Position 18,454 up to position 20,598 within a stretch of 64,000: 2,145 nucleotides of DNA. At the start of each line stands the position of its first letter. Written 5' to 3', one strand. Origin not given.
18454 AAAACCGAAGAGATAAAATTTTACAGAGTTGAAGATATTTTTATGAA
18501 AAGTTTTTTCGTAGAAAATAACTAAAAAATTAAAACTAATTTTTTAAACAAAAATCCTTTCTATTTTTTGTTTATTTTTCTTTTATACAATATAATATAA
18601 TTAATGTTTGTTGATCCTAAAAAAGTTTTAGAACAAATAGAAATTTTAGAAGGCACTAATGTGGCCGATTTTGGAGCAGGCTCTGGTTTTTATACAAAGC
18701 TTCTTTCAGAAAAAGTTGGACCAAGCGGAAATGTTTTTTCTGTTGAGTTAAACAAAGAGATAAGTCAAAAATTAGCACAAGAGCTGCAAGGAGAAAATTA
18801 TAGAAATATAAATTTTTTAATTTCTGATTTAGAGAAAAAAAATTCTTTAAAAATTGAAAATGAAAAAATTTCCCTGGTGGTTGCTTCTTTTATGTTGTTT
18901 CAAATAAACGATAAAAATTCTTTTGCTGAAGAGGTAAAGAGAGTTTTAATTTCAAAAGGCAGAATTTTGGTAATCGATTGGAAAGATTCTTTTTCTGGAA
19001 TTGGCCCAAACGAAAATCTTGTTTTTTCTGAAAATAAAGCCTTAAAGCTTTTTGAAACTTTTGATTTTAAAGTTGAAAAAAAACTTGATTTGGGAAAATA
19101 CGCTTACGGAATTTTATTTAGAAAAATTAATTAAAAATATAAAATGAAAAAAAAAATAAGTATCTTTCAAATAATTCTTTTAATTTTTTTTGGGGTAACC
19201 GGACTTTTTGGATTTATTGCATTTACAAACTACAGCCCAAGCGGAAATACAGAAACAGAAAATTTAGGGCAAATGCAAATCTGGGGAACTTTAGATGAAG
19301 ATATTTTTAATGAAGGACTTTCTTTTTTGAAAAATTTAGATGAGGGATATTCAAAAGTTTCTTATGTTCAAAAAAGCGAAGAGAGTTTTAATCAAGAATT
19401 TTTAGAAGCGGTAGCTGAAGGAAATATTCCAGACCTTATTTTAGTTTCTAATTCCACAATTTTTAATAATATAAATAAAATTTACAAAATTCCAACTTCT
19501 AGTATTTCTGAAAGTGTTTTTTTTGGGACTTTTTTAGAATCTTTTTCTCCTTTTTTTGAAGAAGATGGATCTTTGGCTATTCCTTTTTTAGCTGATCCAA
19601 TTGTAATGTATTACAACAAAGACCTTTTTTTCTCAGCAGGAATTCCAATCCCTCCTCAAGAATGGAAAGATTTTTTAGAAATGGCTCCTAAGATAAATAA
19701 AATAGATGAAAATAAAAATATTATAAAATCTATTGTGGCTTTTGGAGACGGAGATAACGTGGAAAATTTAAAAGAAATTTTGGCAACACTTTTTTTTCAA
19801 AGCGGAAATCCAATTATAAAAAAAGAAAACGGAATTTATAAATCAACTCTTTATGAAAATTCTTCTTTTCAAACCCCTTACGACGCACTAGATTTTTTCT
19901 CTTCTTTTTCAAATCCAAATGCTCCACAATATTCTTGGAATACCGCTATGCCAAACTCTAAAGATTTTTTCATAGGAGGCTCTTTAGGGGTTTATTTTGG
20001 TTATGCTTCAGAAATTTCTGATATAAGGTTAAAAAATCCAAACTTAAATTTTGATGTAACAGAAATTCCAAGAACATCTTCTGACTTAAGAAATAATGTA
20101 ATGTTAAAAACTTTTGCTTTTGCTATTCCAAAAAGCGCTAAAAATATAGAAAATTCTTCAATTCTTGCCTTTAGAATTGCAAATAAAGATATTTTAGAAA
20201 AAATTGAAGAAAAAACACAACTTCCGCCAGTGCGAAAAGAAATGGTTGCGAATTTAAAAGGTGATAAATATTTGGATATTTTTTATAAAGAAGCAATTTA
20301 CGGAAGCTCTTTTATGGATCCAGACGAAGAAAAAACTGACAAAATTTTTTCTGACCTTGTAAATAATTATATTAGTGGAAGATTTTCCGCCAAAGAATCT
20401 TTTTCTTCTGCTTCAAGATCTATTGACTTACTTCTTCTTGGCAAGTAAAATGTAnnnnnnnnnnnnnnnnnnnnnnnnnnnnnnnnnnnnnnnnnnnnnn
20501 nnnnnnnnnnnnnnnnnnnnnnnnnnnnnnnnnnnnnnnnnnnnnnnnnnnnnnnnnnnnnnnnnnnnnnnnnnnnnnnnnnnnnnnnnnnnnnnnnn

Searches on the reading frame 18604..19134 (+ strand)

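Call 8: search_protein_families(library=pfam, proteins=[window:18604-19134:+], max_evalue=0.001)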
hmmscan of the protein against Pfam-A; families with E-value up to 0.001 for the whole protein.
window:18604-19134:+ (176 aa): 12 families
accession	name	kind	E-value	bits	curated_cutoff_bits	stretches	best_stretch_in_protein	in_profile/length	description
PF13847.12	Methyltransf_31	-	1.9e-14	54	27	1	16-127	3-113/145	Methyltransferase domain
PF08241.18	Methyltransf_11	-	4.7e-12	46.8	21.2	1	22-122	2-94/95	Methyltransferase domain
PF13649.12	Methyltransf_25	-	1.2e-10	42.4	27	1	20-119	1-97/97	Methyltransferase domain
PF01209.24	Ubie_methyltran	-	4.1e-10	39.9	20.1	1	7-126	38-154/233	ubiE/COQ5 methyltransferase family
PF01135.25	PCMT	-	1e-07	32.4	20.3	1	8-75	65-132/210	Protein-L-isoaspartate(D-aspartate) O-methyltransferase (PCMT)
PF01269.23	Fibrillarin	-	1.2e-05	25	27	1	8-166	63-214/227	Fibrillarin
PF08242.18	Methyltransf_12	-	2.6e-05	25.3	30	1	22-120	2-97/98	Methyltransferase domain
PF00398.26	RrnaAD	-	5.3e-05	22.9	24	1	6-83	20-92/263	Ribosomal RNA adenine dimethylase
PF08704.16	GCD14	-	7.9e-05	22.9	26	1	8-65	32-89/247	tRNA methyltransferase complex GCD14 subunit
PF13489.12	Methyltransf_23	-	0.00013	22.2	27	1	14-138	20-124/164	Methyltransferase domain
PF01728.25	FtsJ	-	0.00022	21.7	24.1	1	8-95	12-98/181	FtsJ-like methyltransferase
PF13679.12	Methyltransf_32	-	0.00084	19.8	27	0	16-94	25-107/143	Methyltransferase domain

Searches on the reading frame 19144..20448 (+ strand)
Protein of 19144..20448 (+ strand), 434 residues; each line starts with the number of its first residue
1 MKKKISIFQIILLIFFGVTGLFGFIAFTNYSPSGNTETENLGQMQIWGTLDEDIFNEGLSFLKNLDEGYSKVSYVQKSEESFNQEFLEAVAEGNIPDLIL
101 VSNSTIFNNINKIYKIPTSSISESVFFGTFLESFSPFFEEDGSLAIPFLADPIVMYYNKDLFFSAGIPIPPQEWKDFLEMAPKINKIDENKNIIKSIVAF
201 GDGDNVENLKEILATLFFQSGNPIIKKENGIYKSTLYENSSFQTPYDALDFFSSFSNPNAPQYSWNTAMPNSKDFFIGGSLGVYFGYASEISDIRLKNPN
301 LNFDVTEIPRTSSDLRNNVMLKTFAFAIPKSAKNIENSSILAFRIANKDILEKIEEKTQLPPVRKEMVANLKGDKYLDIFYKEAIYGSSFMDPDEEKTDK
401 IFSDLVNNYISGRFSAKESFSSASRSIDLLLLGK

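Call 8: search_protein_families(library=pfam, proteins=[window:19144-20448:+], max_evalue=0.001)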
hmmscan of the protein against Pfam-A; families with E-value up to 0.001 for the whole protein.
window:19144-20448:+ (434 aa): 2 families
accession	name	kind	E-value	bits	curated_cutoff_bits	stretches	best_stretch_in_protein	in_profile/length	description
PF01547.30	SBP_bac_1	-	4.6e-18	66.7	26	1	71-337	25-292/307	Bacterial extracellular solute-binding protein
PF13416.11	SBP_bac_8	-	7.3e-15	55.9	27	1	71-369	13-267/279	Bacterial extracellular solute-binding protein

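Call 17: search_protein_families(library=ncbifam, proteins=[window:19144-20448:+], max_evalue=0.01)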
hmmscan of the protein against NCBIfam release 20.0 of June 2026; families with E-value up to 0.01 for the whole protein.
window:19144-20448:+ (434 aa): 2 families
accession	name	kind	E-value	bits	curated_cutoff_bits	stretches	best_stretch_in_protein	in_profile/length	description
TIGR03850.1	bind_CPR_0540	equivalog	0.00019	20.2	299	1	120-381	128-378/437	carbohydrate ABC transporter substrate-binding protein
NF008211.0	PRK10974.1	equivalog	0.00049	18.8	411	1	109-186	105-183/439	sn-glycerol-3-phosphate ABC transporter substrate-binding protein UgpB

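Call 47: find_related_loci(query=A3, collection=metagenome_contigs, flank=7000)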
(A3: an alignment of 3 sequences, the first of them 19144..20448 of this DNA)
Query A3 (434 aa) in metagenome_contigs; peptide patterns used: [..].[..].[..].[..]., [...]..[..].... (x = any residue, [..] = any of these).
600 stretches matched a pattern (row limit reached: there are more); 286 encode a relative of the query (tblastn E <= 1e-3); the best 80 are kept; 80 distinct loci.
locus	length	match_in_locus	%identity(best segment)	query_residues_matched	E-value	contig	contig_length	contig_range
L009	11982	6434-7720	41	5-431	7e-94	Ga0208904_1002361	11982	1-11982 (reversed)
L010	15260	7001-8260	35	2-431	7e-92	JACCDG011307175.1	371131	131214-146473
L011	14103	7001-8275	36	5-431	1e-90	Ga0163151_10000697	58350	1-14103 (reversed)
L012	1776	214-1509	36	1-432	1e-91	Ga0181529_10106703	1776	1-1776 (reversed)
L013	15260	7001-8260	34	5-428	4e-86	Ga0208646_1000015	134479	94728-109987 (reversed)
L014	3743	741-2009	36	8-431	6e-85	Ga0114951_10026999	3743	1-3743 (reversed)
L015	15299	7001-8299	35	4-431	2e-83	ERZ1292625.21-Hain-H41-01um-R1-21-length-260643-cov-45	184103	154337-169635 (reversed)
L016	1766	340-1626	34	1-428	1e-87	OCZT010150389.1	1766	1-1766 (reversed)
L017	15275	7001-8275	36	5-431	9e-83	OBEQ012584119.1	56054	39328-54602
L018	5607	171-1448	34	5-431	5e-82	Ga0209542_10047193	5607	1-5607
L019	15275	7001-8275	34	5-431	4e-81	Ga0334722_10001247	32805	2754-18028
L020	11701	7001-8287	36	1-428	3e-81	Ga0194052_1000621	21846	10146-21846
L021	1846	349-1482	34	39-412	5e-85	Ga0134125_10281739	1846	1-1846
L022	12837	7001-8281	36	2-423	3e-80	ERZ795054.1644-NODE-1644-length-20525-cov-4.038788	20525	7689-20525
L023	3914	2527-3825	35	3-431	1e-79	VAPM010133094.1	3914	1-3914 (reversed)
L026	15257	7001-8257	33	4-423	3e-78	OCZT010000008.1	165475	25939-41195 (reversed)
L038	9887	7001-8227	34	10-431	8e-72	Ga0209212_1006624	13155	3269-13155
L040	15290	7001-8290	37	3-431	7e-96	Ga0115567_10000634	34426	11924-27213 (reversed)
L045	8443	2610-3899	29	5-430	1e-66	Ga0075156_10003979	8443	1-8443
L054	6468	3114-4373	29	7-430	3e-45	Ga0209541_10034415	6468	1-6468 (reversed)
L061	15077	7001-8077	28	71-425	4e-41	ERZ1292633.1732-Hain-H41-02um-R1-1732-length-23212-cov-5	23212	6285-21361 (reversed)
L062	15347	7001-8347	25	2-431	2e-42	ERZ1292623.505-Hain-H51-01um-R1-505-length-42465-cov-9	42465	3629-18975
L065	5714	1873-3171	25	9-431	4e-39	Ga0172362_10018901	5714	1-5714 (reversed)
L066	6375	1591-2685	27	71-431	1e-38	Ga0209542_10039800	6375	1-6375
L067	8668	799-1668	30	42-334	1e-38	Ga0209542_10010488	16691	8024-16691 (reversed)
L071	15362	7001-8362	26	30-430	2e-36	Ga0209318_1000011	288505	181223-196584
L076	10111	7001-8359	23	1-431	2e-33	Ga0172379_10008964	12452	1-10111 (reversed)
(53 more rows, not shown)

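Call 77: search_solved_structures(query=A3, max_evalue=0.001)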
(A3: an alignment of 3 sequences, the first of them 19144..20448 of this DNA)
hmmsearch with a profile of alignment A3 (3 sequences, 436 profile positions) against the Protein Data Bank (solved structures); distinct sequences matched with E-value up to 0.001: 444 (the best 60 are shown).
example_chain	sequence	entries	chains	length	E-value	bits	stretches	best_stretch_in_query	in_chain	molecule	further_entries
9vus_A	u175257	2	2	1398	1.9e-20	76.2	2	31-184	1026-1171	Soluble cytochrome b562,2-oxoglutarate receptor 1,Soluble cytochrome b562,2-oxoglutarate r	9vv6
8jbg_B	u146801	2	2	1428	5.5e-20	74.7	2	27-184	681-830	Neuromedin-K receptor (NK3R-pFastbac1) | NK3R-pFastbac1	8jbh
4r9f_A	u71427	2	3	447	1.2e-15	60.5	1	15-396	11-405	MBP1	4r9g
9p0x_T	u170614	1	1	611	2.8e-14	55.9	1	6-184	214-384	Tissue factor,Maltose/maltodextrin-binding periplasmic protein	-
4qrz_A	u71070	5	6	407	6.9e-12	48.1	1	67-190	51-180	ABC-TYPE SUGAR TRANSPORTER | ABC transporter, substrate binding protein (Sugar)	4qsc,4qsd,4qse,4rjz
5aq9_B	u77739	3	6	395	3.8e-10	42.3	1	32-185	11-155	MALTOSE-BINDING PERIPLASMIC PROTEIN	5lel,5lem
4gli_A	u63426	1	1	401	4.4e-10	42.1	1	41-185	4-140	Maltose-binding periplasmic protein, Survival motor neuron protein chimera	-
5bmy_A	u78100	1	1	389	5.7e-10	41.7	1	30-185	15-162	Peptidyl-prolyl cis-trans isomerase NIMA-interacting 1,Maltose-binding periplasmic protein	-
1svx_B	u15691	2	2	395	5.9e-10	41.7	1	32-185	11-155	Maltose-binding periplasmic protein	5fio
3woa_A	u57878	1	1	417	6.6e-10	41.5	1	31-185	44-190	Repressor protein CI, Maltose-binding periplasmic protein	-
8tnp_C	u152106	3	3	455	8.6e-10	41.2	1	40-185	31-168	Maltose/maltodextrin-binding periplasmic protein,SD40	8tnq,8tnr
6eqz_A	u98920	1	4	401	9.1e-10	41.1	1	32-185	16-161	Maltose-binding periplasmic protein,Tightly bound bacterial magnetic particle protein,Malt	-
8c8f_A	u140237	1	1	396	9.4e-10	41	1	36-185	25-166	Maltose/maltodextrin-binding periplasmic protein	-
9ivp_B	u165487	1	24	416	1e-09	40.9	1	32-185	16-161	Maltodextrin-binding protein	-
3w15_C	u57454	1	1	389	1.2e-09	40.7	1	36-185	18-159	3-ketoacyl-CoA thiolase, peroxisomal, Maltose-binding periplasmic protein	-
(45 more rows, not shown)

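Call 78: search_protein_families(library=pfam, proteins=[L038:8230-9333:+, L040:8306-9445:+], max_evalue=1)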
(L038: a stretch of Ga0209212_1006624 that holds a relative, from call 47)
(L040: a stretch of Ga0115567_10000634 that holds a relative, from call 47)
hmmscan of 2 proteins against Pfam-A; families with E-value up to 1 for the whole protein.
L038:8230-9333:+ (368 aa): 4 families
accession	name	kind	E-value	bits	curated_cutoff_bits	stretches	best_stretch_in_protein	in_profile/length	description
PF01464.25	SLT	-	2.5e-18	66.2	21.3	1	203-306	6-101/117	Transglycosylase SLT domain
PF18895.5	T4SS_pilin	-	5.2e-10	39.7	26.6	1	61-127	6-71/71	Type IV secretion system pilin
PF18896.5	SLT_3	-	0.0062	17.4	27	1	214-246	17-51/89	Lysozyme like domain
PF04956.18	TrbC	-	0.55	10.9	27.9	0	63-125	40-96/98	TrbC/VIRB2 pilin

L040:8306-9445:+ (380 aa): 3 families
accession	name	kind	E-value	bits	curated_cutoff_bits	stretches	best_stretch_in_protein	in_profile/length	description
PF18895.5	T4SS_pilin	-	1.5e-12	47.8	26.6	1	296-360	6-69/71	Type IV secretion system pilin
PF20615.3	DUF6802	-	0.08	13.4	27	1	157-194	32-69/102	Family of unknown function (DUF6802)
PF04956.18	TrbC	-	0.25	12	27.9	0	293-354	35-90/98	TrbC/VIRB2 pilin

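Call 81: search_protein_families(library=pfam, proteins=[L065:3303-4847:+, L076:8397-9440:+, L067:1925-2881:+, L062:8368-9246:+, L054:4373-5245:+, L045:3871-5394:+, L061:8887-10197:+, L066:3233-4306:+, L071:8855-9664:+, L026:8334-9020:+], max_evalue=0.01)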
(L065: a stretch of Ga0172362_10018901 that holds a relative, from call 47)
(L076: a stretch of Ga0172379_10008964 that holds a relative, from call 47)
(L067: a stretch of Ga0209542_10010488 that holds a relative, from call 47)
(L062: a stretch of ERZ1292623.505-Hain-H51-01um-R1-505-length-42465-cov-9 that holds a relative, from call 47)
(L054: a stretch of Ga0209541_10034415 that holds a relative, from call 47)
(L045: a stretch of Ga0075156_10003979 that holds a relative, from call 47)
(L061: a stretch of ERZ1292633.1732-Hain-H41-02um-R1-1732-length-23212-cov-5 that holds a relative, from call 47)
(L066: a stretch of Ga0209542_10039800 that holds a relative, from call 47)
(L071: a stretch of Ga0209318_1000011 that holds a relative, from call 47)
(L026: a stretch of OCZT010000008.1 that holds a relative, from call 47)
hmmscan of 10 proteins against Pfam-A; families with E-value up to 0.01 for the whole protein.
L065:3303-4847:+ (515 aa): 3 families
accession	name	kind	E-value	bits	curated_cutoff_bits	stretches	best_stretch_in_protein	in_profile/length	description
PF05345.18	He_PIG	-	1.3e-12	48.4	24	1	199-276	8-93/96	Putative Ig domain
PF01464.25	SLT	-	1.6e-07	31.3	21.3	1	362-457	13-101/117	Transglycosylase SLT domain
PF18895.5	T4SS_pilin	-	0.0046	17.5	26.6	0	78-132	17-70/71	Type IV secretion system pilin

L076:8397-9440:+ (348 aa): 3 families
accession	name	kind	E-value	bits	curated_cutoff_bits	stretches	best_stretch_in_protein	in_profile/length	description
PF01464.25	SLT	-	5e-08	33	21.3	1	196-301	2-100/117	Transglycosylase SLT domain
PF02535.28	Zip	-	0.0013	18.5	35.1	1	57-296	33-189/323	ZIP Zinc transporter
PF18895.5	T4SS_pilin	-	0.0042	17.6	26.6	1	66-116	22-71/71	Type IV secretion system pilin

L067:1925-2881:+ (319 aa): 1 family
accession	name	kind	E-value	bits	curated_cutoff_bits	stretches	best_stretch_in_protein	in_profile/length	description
PF18895.5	T4SS_pilin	-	3.1e-12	46.8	26.6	1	82-139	15-71/71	Type IV secretion system pilin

L062:8368-9246:+ (293 aa): 1 family
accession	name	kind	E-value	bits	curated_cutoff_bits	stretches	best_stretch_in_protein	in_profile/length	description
PF18895.5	T4SS_pilin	-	4.1e-07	30.4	26.6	1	61-117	16-71/71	Type IV secretion system pilin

L054:4373-5245:+ (291 aa): 1 family
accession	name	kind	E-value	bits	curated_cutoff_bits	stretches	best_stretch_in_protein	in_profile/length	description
PF18895.5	T4SS_pilin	-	0.00015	22.2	26.6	1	56-109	18-70/71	Type IV secretion system pilin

L045:3871-5394:+ (508 aa): 1 family
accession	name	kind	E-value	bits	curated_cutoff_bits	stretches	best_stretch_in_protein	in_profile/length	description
PF18895.5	T4SS_pilin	-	6.2e-06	26.6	26.6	1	269-338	2-70/71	Type IV secretion system pilin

L061:8887-10197:+ (437 aa): 1 family
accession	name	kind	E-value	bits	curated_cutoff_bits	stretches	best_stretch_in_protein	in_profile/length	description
PF18895.5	T4SS_pilin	-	1.2e-10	41.7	26.6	1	343-409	3-68/71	Type IV secretion system pilin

L066:3233-4306:+ (358 aa): 1 family
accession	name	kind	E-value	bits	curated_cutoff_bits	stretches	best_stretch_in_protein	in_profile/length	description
PF18895.5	T4SS_pilin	-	3.2e-08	34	26.6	1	287-345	11-68/71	Type IV secretion system pilin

L071:8855-9664:+ (270 aa): 1 family
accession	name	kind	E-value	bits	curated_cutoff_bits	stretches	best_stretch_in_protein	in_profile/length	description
PF18895.5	T4SS_pilin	-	1.8e-18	66.8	26.6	2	104-169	4-68/71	Type IV secretion system pilin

L026:8334-9020:+ (229 aa): 1 family
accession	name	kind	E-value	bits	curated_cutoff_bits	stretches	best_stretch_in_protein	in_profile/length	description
PF18895.5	T4SS_pilin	-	5.2e-09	36.5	26.6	1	153-216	9-71/71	Type IV secretion system pilin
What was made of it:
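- Three T1 genes carry SLT lytic transglycosylase domains, a VirB1-like activity (calls 78, 81). T1 fusions to cell-wall-cutting SLT domains (calls 78, 81) fit a structure that crosses the wall.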
